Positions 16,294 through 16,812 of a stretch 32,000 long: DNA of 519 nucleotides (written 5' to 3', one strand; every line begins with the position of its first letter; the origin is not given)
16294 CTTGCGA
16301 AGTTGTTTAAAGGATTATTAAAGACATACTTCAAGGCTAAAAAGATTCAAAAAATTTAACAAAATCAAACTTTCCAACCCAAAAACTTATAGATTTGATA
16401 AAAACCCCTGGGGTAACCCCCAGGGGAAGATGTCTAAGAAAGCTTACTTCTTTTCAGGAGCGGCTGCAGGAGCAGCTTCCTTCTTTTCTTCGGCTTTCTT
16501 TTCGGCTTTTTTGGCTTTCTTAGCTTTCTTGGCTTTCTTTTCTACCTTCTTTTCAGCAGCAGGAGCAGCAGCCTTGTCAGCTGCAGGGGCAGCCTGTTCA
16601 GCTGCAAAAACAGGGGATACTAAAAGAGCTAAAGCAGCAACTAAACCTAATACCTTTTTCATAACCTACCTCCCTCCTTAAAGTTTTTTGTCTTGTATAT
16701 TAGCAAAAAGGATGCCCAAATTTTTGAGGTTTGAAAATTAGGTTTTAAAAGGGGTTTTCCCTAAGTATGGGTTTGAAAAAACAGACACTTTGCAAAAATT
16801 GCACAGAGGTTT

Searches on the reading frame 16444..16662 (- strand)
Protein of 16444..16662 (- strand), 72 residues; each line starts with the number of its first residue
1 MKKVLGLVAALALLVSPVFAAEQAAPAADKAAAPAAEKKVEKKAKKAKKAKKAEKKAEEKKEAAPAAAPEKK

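Call 6: search_protein_families(library=pfam, proteins=[window:16444-16662:-])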
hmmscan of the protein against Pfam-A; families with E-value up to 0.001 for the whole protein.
window:16444-16662:- (72 aa): 0 families

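Call 7: search_protein_families(library=ncbifam, proteins=[window:16444-16662:-])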
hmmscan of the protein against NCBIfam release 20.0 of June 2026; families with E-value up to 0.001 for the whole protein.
window:16444-16662:- (72 aa): 1 family
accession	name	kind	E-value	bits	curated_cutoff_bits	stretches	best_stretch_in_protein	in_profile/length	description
NF033636.1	acid_shock_Asr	equivalog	2.2e-05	25.2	50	1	1-64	1-64/119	acid resistance repetitive basic protein Asr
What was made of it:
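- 16444..16662 (-): Gene for a 72-aa pre-protein: a 20-aa signal peptide, then a roughly 52-aa Lys/Ala-rich basic peptide (pI 9.8, net charge +8, (KKA)n core). The best family hit is Asr, below threshold at 25 bits against a cutoff of 50 (call 7).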

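Call 9: find_encoding_contigs(protein=window:16444-16662:-, flank=3000, max_places=10)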
Protein window:16444-16662:- (72 aa): 22 contigs read that carry it; 10 places shown.
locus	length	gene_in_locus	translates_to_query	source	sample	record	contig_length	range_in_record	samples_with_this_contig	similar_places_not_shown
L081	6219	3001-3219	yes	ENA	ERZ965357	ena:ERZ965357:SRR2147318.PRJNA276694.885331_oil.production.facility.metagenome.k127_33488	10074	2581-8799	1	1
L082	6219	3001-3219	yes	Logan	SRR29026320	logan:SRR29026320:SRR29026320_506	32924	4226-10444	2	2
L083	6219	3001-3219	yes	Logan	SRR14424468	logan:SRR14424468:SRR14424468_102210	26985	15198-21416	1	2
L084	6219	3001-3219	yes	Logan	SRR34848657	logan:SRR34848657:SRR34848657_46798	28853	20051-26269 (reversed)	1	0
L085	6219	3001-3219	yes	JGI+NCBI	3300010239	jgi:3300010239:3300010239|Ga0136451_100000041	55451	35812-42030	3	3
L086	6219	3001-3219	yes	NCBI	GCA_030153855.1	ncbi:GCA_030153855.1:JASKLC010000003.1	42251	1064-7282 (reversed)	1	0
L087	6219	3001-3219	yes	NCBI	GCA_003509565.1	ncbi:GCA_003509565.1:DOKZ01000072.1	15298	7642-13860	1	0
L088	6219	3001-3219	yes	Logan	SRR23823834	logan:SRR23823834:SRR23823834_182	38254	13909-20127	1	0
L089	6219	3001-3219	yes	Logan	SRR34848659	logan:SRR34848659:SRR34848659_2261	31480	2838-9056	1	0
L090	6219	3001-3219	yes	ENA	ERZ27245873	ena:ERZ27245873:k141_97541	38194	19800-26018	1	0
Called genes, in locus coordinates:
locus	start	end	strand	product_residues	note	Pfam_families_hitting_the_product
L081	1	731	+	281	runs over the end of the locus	PF02811:PHP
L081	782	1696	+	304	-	PF02445:NadA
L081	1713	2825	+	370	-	PF03060:NMO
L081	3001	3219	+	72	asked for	-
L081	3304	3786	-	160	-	PF05258:DciA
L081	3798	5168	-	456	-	PF02878:PGM_PMM_I, PF02879:PGM_PMM_II, PF02880:PGM_PMM_III, PF00408:PGM_PMM_IV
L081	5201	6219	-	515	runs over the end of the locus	PF03023:MurJ, PF01554:MatE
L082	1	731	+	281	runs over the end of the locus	PF02811:PHP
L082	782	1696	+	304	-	PF02445:NadA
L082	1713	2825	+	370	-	PF03060:NMO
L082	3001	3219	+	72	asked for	-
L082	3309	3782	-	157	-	PF05258:DciA (weak)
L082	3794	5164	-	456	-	PF02878:PGM_PMM_I, PF02879:PGM_PMM_II, PF02880:PGM_PMM_III, PF00408:PGM_PMM_IV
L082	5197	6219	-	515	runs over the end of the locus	PF03023:MurJ, PF01554:MatE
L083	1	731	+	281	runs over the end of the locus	PF02811:PHP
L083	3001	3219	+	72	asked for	-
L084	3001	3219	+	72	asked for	-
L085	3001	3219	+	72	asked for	-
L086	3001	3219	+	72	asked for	-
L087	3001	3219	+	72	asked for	-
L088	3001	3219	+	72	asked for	-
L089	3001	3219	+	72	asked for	-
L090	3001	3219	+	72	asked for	-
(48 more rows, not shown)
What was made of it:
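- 16444..16662 (-): The identical protein is recorded in 47 blocks of the assembly index, and 22 contigs carrying it were read (call 9).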

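Call 12: find_homologous_proteins(query=window:16444-16662:-, max_evalue=0.01)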
Query window:16444-16662:- (72 aa): 16 proteins with E <= 0.01 among 1861 candidates.
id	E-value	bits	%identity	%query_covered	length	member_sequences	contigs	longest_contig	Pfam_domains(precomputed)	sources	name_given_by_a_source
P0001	1.2e-10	59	73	71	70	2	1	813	-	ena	-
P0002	9.6e-10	56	73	65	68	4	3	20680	-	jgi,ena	jgi:hypothetical protein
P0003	1.6e-9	55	75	49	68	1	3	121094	-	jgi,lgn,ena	-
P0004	4.3e-9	54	64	65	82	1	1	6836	-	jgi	jgi:hypothetical protein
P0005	6.4e-9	53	76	50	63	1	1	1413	-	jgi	jgi:ribosomal protein L12E/L44/L45/RPP1/RPP2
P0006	8.2e-9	53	81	29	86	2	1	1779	-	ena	-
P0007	3.7e-7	48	51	100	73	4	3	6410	-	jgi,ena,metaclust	metaclust:\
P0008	2.3e-4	39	-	-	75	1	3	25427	-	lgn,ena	-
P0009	2.7e-4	39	-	-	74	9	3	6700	-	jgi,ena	jgi:hypothetical protein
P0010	1.2e-3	37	-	-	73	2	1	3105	-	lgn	-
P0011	1.4e-3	37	45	28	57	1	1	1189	PF28279.1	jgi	jgi:Ni/Co efflux regulator RcnB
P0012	2.2e-3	36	51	69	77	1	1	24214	-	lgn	-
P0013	3.7e-3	35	-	-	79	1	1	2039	-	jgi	jgi:predicted TIM-barrel fold metal-dependent hydrolase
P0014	4.1e-3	35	-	-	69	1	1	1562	-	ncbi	-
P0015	5.4e-3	35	-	-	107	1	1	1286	-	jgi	jgi:predicted TIM-barrel fold metal-dependent hydrolase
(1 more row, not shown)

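Call 14: find_encoding_contigs(protein=P0003, flank=4000, max_places=4)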
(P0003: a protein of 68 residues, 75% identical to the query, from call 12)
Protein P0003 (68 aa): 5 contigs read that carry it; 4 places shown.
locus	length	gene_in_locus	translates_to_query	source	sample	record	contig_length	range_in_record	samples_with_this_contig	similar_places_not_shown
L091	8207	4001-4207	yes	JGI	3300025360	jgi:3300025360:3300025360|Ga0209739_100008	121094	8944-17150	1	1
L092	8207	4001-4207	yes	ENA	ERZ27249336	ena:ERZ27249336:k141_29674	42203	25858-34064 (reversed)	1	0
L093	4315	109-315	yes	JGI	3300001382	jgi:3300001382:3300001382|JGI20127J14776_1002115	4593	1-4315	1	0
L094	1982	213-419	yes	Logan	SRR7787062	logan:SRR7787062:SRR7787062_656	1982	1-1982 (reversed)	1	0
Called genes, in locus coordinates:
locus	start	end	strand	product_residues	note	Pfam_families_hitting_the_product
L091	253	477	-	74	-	-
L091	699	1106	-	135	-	PF02466:Tim17 (weak), PF13441:Gly-zipper_YMGG, PF05433:Rick_17kDa_Anti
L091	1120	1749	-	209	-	PF09865:DUF2092 (faint), PF03548:LolA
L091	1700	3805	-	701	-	PF13491:FtsK_4TM, PF17854:FtsK_alpha, PF01580:FtsK_SpoIIIE, PF01935:DUF87 (weak), PF09397:FtsK_gamma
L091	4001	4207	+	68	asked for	-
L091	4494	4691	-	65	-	-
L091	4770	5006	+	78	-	PF08279:HTH_11 (faint), PF06971:Put_DNA-bind_N (faint)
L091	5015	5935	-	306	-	PF06574:FAD_syn, PF01687:Flavokinase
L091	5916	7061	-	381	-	PF00988:CPSase_sm_chain, PF00117:GATase, PF07722:Peptidase_C26 (faint)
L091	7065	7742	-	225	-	PF03462:PCRF, PF00472:RF-1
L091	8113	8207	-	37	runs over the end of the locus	-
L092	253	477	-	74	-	-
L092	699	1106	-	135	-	PF02466:Tim17 (weak), PF13441:Gly-zipper_YMGG, PF05433:Rick_17kDa_Anti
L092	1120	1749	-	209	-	PF09865:DUF2092 (faint), PF03548:LolA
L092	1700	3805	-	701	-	PF13491:FtsK_4TM, PF17854:FtsK_alpha, PF01580:FtsK_SpoIIIE, PF01935:DUF87 (weak), PF09397:FtsK_gamma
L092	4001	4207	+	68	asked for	-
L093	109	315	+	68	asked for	-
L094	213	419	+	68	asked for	-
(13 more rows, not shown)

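Call 15: find_encoding_contigs(protein=P0007, flank=4000, max_places=4)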
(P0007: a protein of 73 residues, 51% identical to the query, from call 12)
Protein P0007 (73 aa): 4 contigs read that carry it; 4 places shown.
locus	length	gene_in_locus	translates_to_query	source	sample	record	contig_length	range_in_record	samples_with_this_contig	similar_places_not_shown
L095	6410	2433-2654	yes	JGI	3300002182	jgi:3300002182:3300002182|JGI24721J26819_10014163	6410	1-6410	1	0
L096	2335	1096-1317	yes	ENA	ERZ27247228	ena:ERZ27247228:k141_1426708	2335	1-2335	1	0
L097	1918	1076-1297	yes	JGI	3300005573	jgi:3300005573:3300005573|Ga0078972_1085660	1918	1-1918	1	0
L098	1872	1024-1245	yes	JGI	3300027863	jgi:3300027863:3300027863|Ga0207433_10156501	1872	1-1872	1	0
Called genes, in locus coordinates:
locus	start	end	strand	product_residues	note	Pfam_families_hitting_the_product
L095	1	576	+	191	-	?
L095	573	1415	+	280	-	PF01656:CbiA, PF10609:ParA, PF13614:AAA_31 (faint), PF12838:Fer4_7 (faint), PF00037:Fer4 (faint), PF12837:Fer4_6 (faint), PF14697:Fer4_21 (weak), PF13187:Fer4_9 (weak)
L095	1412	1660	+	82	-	PF01656:CbiA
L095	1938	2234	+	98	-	-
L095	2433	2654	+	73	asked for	-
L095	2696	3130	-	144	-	-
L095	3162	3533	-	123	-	PF02082:Rrf2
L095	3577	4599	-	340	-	PF02322:Cyt_bd_oxida_II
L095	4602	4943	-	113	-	PF01654:Cyt_bd_oxida_I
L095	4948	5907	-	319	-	PF01654:Cyt_bd_oxida_I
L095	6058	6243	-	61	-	-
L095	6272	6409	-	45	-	?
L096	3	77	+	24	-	?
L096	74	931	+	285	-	PF01656:CbiA, PF13614:AAA_31 (weak), PF13187:Fer4_9 (faint), PF00037:Fer4 (weak), PF12797:Fer4_2 (faint), PF12837:Fer4_6 (faint), PF10609:ParA (weak)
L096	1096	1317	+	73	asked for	-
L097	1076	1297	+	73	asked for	-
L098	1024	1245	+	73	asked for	-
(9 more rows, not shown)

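Call 16: find_encoding_contigs(protein=P0004, flank=4000, max_places=4)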
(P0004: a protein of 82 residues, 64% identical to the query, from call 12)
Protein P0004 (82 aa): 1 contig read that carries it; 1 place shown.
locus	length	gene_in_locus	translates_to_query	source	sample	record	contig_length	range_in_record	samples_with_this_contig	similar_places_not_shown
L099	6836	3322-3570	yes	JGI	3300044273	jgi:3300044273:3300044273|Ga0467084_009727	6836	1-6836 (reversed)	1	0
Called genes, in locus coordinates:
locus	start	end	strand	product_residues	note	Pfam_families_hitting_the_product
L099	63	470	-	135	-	PF13441:Gly-zipper_YMGG, PF05433:Rick_17kDa_Anti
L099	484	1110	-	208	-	PF09865:DUF2092 (faint), PF03548:LolA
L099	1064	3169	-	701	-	PF13491:FtsK_4TM, PF17854:FtsK_alpha, PF01580:FtsK_SpoIIIE, PF09397:FtsK_gamma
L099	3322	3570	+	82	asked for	-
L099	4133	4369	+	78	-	PF08279:HTH_11 (weak), PF06971:Put_DNA-bind_N (faint)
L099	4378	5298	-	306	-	PF06574:FAD_syn, PF01467:CTP_transf_like (faint), PF01687:Flavokinase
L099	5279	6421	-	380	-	PF00988:CPSase_sm_chain, PF00117:GATase, PF07722:Peptidase_C26 (faint)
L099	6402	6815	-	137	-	PF00472:RF-1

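Call 18: find_encoding_contigs(protein=P0008, flank=5000, max_places=3)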
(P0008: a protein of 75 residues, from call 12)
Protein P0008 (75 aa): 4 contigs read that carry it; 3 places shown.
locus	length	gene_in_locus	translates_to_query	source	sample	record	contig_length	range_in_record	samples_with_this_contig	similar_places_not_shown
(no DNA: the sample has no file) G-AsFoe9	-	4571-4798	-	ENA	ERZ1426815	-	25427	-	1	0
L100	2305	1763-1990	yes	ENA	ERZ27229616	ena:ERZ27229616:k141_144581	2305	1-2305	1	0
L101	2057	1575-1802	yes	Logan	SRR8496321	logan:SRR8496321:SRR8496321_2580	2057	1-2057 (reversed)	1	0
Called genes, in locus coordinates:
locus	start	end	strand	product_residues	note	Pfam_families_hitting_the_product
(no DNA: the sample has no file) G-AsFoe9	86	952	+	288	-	-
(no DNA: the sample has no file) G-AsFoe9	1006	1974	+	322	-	-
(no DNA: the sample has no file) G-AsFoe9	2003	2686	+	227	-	PF00702:Hydrolase, PF13419:HAD_2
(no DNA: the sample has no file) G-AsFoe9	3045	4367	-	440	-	PF05977:MFS_3, PF13347:MFS_2 (faint), PF07690:MFS_1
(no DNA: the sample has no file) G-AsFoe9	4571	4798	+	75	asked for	-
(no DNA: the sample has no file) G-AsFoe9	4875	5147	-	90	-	PF00216:Bac_DNA_binding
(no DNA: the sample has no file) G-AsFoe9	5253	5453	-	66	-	-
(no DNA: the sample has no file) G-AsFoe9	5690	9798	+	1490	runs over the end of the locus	PF05593:RHS_repeat (weak), PF25023:TEN_YD-shell, PF05593:RHS_repeat (weak), PF25023:TEN_YD-shell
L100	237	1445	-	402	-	PF05977:MFS_3, PF07690:MFS_1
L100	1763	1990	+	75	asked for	-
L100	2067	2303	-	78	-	?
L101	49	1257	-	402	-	PF05977:MFS_3, PF07690:MFS_1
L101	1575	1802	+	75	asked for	-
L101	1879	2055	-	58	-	?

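Call 19: find_encoding_contigs(protein=P0009, flank=5000, max_places=3)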
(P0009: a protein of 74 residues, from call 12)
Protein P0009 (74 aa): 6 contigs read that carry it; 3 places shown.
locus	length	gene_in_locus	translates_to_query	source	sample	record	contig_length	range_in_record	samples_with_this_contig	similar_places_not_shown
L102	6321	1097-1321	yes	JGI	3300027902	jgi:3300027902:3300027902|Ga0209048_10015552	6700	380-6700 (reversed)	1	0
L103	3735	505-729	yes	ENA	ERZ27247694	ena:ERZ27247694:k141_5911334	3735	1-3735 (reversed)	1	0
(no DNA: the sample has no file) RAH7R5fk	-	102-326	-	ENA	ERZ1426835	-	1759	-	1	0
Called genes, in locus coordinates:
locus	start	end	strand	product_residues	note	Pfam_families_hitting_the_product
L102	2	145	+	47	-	?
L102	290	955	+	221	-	PF00258:Flavodoxin_1 (weak), PF12641:Flavodoxin_3, PF12724:Flavodoxin_5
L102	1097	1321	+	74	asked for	-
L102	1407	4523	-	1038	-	PF09826:Beta_propel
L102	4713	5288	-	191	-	-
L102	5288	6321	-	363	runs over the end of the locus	-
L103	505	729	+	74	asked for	-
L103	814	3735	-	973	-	?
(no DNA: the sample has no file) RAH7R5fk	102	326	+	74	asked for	-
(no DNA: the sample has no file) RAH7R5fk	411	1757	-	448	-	?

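Call 20: find_encoding_contigs(protein=P0012, flank=5000, max_places=3)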
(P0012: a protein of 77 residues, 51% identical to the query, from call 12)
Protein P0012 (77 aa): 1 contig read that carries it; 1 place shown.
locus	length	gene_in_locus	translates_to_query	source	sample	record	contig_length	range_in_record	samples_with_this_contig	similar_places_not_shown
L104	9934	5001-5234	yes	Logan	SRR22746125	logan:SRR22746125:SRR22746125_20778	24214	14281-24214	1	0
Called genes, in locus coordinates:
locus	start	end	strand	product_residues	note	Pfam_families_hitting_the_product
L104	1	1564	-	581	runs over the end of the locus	PF00664:ABC_membrane, PF02463:SMC_N (weak), PF00005:ABC_tran, PF13304:AAA_21 (weak)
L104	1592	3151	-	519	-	PF00117:GATase, PF07722:Peptidase_C26, PF02540:NAD_synthase, PF03054:tRNA_Me_trans (faint), PF00958:GMP_synt_C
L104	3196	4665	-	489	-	PF00478:IMPDH, PF00571:CBS, PF03060:NMO (weak)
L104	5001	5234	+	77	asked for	-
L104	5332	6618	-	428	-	PF01053:Cys_Met_Meta_PP, PF00266:Aminotran_5 (weak)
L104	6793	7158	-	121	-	-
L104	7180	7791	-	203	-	PF01300:Sua5_yciO_yrdC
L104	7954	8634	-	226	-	PF14522:Cytochrome_C7 (faint), PF09699:Paired_CXXCH_1, PF14537:Cytochrom_c3_2 (weak)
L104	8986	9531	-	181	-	PF01558:POR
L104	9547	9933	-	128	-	?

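Call 32: find_related_loci(query=A2, collection=metagenome_contigs, flank=2500)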
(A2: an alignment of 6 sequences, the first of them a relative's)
Query A2 (75 aa) in metagenome_contigs; peptide patterns used: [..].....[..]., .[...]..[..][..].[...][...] (x = any residue, [..] = any of these).
600 stretches matched a pattern (row limit reached: there are more); 3 encode a relative of the query (tblastn E <= 1e-3); 3 distinct loci.
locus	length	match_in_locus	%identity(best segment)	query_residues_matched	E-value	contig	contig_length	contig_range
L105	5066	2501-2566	100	1-22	1e-9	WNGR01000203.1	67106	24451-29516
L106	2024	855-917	76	1-21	1e-6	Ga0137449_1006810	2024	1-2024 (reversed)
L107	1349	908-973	68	1-22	2e-6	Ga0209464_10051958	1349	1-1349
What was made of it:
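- Tried and rejected: The metagenome scan returned only three loci (call 32).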

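Call 37: search_protein_families(library=pfam, proteins=[window:16444-16662:-, P0003, P0007, P0008, P0012, P0009, L105:2501-2749:+, L106:855-1085:+, L107:908-1150:+], max_evalue=1)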
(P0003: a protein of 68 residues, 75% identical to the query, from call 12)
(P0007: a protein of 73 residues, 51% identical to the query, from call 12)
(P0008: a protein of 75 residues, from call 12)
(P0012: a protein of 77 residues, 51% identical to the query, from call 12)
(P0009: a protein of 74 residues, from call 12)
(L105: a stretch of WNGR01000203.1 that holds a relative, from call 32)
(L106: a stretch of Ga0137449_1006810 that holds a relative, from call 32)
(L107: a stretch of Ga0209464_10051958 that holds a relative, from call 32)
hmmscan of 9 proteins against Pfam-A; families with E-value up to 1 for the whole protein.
window:16444-16662:- (72 aa): 3 families
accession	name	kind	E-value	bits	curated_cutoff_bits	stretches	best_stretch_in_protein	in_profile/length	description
PF14851.11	FAM176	-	0.018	15.3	31.5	1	5-61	32-84/152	FAM176 family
PF12569.14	NatA_aux_su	-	0.23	10.8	33.3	1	16-65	389-439/515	N-terminal acetyltransferase A, auxiliary subunit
PF13425.11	O-antigen_lig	-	0.37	10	31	1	5-61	250-304/462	O-antigen ligase like membrane protein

P0003 (68 aa): 3 families
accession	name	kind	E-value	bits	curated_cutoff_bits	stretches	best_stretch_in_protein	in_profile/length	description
PF12569.14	NatA_aux_su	-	0.037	13.4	33.3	1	16-67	389-439/515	N-terminal acetyltransferase A, auxiliary subunit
PF14851.11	FAM176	-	0.066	13.5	31.5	1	5-64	32-86/152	FAM176 family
PF06284.16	Cytomega_UL84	-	0.78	8.6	25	1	18-65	132-177/586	Cytomegalovirus UL84 protein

P0007 (73 aa): 2 families
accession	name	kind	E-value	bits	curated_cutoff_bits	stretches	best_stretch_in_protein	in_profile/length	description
PF11106.13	YjbE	-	0.011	16.5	27.9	1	1-36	1-38/79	Exopolysaccharide production protein YjbE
PF20098.4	DUF6488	-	0.014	15.7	27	1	1-62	1-66/110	Family of unknown function (DUF6488)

P0008 (75 aa): 4 families
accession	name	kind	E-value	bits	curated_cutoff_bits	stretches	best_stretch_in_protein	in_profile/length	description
PF11106.13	YjbE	-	0.15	12.7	27.9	1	1-42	1-38/79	Exopolysaccharide production protein YjbE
PF08139.17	LPAM_1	-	0.19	12.7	20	1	1-13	1-13/18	Prokaryotic membrane lipoprotein lipid attachment site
PF24267.1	HVO_1552_C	-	0.23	12.1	27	1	2-60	12-70/98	HVO_1552, C-terminal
PF23503.1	Microp_apicomplexa_5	-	0.43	11.7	27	1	10-67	11-68/90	Apicomplexa small protein domain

P0012 (77 aa): 2 families
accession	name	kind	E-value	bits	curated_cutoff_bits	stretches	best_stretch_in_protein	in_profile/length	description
PF15912.10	VIR_N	-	0.068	13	27.7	1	17-70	162-215/258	Virilizer, N-terminal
PF08139.17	LPAM_1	-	0.26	12.3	20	1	1-13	1-13/18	Prokaryotic membrane lipoprotein lipid attachment site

P0009 (74 aa): 3 families
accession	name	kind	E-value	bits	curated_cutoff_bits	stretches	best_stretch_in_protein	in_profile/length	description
PF03929.21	PepSY_TM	-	0.065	13.5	28.8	1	7-55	187-236/295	PepSY-associated TM region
PF04145.20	Ctr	-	0.08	13.9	25.3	1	5-63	27-86/151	Ctr copper transporter family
PF13425.11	O-antigen_lig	-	0.14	11.3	31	1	5-66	250-302/462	O-antigen ligase like membrane protein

L105:2501-2749:+ (83 aa): 3 families
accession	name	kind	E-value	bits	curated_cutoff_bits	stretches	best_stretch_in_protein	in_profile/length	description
PF23503.1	Microp_apicomplexa_5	-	0.011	16.8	27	1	10-72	11-71/90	Apicomplexa small protein domain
PF02507.20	PSI_PsaF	-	0.16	12.2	27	1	20-76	5-60/172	Photosystem I reaction centre subunit III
PF08139.17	LPAM_1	-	0.22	12.5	20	1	1-13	1-13/18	Prokaryotic membrane lipoprotein lipid attachment site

L106:855-1085:+ (76 aa): 2 families
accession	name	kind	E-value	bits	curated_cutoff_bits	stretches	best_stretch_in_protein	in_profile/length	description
PF23379.1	DUF7096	-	0.19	12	27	1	1-49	1-50/208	Domain of unknown function (DUF7096)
PF08139.17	LPAM_1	-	0.23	12.4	20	1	1-13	1-13/18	Prokaryotic membrane lipoprotein lipid attachment site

L107:908-1150:+ (80 aa): 3 families
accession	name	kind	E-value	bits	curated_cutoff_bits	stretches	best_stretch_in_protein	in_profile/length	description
PF18698.7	HisK_sensor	-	0.02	15.7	27.3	1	4-66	28-90/126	Histidine kinase sensor domain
PF04612.17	T2SSM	-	0.14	12.8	27.8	1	8-75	18-85/160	Type II secretion system (T2SS), protein M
PF11670.13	MSP1a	-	0.48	10.1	27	1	8-73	147-214/252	Major surface protein 1a (MSP1a)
